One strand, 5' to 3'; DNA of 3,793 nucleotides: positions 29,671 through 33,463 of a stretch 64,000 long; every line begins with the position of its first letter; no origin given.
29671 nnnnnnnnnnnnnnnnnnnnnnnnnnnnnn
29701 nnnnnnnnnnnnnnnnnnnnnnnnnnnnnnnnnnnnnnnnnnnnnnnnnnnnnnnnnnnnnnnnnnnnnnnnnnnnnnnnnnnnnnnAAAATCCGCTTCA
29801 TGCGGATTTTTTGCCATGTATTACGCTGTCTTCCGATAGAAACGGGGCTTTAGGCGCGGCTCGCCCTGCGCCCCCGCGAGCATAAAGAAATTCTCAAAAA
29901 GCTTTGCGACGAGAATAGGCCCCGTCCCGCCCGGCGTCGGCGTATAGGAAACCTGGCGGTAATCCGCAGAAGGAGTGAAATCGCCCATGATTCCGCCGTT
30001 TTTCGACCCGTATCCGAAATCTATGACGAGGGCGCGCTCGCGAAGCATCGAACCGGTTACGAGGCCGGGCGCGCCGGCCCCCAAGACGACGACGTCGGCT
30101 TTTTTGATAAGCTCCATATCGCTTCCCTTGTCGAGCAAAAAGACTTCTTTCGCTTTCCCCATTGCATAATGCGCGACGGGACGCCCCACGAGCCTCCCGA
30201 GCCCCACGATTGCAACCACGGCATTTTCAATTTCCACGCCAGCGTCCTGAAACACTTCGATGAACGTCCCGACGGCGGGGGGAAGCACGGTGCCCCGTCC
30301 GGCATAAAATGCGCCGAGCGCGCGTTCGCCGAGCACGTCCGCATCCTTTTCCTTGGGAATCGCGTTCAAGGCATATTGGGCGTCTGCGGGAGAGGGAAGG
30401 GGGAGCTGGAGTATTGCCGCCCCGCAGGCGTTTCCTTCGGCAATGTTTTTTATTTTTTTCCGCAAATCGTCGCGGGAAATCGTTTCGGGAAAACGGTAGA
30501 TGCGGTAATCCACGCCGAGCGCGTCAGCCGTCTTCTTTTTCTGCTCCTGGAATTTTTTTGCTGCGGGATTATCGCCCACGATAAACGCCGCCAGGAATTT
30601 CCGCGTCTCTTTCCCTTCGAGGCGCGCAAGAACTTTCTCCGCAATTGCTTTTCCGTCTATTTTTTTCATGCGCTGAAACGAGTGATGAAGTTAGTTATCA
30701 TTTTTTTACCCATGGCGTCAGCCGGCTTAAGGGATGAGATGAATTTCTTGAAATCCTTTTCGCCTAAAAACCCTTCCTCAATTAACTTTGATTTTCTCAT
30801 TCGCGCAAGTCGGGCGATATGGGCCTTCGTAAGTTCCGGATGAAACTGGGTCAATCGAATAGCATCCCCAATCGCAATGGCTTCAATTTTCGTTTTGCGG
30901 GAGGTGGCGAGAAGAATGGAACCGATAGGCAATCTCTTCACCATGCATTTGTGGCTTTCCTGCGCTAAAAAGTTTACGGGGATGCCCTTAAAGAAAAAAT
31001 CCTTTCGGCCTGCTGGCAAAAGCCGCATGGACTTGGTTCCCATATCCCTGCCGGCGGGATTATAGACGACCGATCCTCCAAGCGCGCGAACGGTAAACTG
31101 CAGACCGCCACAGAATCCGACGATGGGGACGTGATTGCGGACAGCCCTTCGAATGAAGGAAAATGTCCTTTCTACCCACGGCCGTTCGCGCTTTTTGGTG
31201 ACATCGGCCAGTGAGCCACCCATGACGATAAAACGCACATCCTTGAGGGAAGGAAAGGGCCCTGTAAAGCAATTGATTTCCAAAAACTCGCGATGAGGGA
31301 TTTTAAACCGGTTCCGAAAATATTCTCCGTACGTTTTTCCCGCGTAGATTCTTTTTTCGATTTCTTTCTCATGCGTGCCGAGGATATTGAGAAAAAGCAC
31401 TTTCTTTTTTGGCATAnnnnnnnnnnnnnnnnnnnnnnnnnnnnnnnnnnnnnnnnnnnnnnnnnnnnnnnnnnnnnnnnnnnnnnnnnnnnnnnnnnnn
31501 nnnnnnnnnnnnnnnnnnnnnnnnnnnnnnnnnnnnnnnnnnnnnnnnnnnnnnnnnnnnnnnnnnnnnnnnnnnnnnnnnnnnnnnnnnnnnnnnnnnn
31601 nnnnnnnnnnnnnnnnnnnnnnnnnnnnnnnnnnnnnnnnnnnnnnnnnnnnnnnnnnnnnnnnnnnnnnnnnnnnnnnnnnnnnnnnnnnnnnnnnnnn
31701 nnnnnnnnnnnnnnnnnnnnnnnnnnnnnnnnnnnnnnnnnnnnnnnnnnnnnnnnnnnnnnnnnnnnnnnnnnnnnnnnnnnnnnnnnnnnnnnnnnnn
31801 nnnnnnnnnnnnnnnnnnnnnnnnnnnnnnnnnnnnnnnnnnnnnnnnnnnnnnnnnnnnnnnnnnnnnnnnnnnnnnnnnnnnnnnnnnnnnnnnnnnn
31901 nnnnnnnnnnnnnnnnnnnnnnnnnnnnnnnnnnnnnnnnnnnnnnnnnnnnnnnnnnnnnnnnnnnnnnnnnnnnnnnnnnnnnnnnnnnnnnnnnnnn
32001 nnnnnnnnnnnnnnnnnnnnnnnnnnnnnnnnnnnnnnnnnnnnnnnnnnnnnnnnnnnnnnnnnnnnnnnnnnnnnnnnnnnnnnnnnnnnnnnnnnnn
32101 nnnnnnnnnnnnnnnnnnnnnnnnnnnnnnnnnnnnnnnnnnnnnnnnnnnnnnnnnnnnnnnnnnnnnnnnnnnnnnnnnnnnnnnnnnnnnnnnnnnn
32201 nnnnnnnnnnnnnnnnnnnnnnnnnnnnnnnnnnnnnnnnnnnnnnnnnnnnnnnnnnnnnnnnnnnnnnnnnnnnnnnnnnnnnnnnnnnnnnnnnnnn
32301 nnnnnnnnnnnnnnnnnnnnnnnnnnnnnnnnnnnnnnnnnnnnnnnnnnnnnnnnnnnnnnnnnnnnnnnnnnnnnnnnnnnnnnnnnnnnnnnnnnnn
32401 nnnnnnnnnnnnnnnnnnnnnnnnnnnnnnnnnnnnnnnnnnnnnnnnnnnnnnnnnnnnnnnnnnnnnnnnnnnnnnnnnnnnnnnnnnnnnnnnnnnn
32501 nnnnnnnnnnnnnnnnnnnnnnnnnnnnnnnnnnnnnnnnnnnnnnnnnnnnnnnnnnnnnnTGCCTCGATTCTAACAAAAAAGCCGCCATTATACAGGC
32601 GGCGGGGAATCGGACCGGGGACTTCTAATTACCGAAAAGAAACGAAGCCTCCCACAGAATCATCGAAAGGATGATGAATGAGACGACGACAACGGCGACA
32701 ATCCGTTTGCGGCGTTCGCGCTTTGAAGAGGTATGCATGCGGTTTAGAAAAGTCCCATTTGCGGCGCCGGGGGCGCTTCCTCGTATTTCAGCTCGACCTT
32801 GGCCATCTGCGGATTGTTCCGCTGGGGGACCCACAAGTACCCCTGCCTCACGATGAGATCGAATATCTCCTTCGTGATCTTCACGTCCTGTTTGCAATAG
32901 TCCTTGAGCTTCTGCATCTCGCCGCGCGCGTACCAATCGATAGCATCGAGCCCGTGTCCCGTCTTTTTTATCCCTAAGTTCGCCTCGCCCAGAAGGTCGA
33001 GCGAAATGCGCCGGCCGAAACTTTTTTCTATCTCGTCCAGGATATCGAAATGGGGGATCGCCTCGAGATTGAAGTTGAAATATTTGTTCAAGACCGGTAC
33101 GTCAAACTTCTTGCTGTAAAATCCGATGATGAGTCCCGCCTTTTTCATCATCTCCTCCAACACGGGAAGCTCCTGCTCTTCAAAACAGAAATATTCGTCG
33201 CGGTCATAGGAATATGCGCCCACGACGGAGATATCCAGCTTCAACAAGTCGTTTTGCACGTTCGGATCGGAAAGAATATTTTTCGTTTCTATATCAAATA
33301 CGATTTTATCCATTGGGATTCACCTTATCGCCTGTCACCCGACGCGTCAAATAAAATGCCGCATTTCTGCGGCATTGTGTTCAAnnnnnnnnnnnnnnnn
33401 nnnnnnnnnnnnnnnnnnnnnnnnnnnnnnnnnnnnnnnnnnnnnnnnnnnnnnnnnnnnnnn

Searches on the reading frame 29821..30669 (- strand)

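Call 7: search_protein_families(library=pfam, proteins=[window:29821-30669:-], max_evalue=0.01)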
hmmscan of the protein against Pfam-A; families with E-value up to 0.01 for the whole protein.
window:29821-30669:- (282 aa): 2 families
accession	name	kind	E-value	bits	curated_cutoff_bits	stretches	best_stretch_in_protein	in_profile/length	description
PF02882.25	THF_DHG_CYH_C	-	1.2e-23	83.6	27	1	117-265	4-156/160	Tetrahydrofolate dehydrogenase/cyclohydrolase, NAD(P)-binding domain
PF00763.28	THF_DHG_CYH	-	1.1e-20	74.5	32.8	1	4-111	1-115/115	Tetrahydrofolate dehydrogenase/cyclohydrolase, catalytic domain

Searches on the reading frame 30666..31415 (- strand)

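Call 7: search_protein_families(library=pfam, proteins=[window:30666-31415:-], max_evalue=0.01)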
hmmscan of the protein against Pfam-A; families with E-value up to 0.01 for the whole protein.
window:30666-31415:- (249 aa): 3 families
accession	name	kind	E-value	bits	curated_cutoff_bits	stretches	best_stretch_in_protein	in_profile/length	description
PF00117.34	GATase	-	8.2e-14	52.1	22.8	1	58-196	41-174/190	Glutamine amidotransferase class-I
PF07722.19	Peptidase_C26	-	5.2e-06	26.8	20.5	1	84-194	94-219/219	Peptidase C26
PF07685.20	GATase_3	-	0.0034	17.4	27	1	56-107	36-87/196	CobB/CobQ-like glutamine amidotransferase domain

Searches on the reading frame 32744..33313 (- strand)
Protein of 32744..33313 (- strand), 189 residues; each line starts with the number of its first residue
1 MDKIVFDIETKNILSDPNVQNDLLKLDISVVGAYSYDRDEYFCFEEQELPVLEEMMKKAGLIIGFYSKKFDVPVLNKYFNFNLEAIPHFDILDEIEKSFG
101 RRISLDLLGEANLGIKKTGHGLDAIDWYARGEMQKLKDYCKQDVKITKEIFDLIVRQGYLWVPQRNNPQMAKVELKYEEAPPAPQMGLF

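Call 58: search_protein_families(library=pfam, proteins=[window:32744-33313:-], max_evalue=0.001)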
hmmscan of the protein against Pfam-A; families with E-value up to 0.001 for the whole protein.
window:32744-33313:- (189 aa): 3 families
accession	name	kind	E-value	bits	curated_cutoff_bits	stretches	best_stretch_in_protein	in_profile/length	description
PF13482.12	RNase_H_2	-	4.8e-10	40.1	22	1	6-154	3-164/165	RNase_H superfamily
PF01612.26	DNA_pol_A_exo1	-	3.9e-06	27.2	23.6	1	4-155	23-169/173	3'-5' exonuclease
PF10108.15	DNA_pol_B_exo2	-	7.9e-05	22.9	24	0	88-145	105-164/213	Predicted 3'-5' exonuclease related to the exonuclease domain of PolB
